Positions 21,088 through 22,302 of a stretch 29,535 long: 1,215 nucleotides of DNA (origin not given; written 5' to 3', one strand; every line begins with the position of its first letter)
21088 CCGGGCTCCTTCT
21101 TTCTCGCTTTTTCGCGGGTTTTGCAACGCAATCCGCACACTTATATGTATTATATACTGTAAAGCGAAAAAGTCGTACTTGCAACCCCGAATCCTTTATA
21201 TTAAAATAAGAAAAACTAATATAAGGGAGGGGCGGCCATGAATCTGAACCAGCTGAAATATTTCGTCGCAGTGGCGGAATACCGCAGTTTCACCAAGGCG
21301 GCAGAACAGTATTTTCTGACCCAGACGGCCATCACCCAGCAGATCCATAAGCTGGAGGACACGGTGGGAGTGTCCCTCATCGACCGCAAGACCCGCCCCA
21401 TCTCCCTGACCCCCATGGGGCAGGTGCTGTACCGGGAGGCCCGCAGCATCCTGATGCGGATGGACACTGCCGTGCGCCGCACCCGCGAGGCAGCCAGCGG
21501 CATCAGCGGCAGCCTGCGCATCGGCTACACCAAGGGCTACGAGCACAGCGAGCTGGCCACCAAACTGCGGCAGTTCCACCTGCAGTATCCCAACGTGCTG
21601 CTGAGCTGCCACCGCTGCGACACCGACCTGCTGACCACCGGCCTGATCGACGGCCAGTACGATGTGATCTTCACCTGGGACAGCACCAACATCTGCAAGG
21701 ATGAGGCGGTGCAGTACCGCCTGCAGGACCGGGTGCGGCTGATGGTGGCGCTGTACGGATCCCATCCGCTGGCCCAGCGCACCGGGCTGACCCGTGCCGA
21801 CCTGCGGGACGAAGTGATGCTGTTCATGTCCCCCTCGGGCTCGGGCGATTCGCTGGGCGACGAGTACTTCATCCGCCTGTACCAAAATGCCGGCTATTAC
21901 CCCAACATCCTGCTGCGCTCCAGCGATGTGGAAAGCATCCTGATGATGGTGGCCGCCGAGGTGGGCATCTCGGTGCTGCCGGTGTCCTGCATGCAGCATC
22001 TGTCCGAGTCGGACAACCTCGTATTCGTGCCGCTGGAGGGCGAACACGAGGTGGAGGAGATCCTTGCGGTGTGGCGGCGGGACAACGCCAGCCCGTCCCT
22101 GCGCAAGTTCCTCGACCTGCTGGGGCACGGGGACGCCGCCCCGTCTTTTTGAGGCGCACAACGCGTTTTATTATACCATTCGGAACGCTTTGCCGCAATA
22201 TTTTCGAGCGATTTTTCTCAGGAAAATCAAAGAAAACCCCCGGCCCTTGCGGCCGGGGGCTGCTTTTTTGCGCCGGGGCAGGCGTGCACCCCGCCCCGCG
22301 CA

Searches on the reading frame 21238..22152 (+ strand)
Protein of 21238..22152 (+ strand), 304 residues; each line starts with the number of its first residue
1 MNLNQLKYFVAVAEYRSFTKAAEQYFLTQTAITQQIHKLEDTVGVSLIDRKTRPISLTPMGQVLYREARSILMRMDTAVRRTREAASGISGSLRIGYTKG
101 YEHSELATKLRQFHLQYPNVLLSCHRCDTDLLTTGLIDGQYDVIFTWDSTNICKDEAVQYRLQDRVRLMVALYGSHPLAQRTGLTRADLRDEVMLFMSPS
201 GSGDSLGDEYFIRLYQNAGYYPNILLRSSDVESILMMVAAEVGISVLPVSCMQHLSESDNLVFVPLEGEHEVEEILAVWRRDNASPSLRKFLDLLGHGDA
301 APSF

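Call 27: search_protein_families(library=pfam, proteins=[window:21238-22152:+], max_evalue=0.01)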
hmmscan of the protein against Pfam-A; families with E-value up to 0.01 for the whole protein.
window:21238-22152:+ (304 aa): 2 families
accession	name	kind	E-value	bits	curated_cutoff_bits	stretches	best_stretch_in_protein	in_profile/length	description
PF03466.25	LysR_substrate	-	5.8e-36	124.3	28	1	88-295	3-204/209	LysR substrate binding domain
PF00126.33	HTH_1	-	1.2e-22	80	26.6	1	3-62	1-60/60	Bacterial regulatory helix-turn-helix protein, lysR family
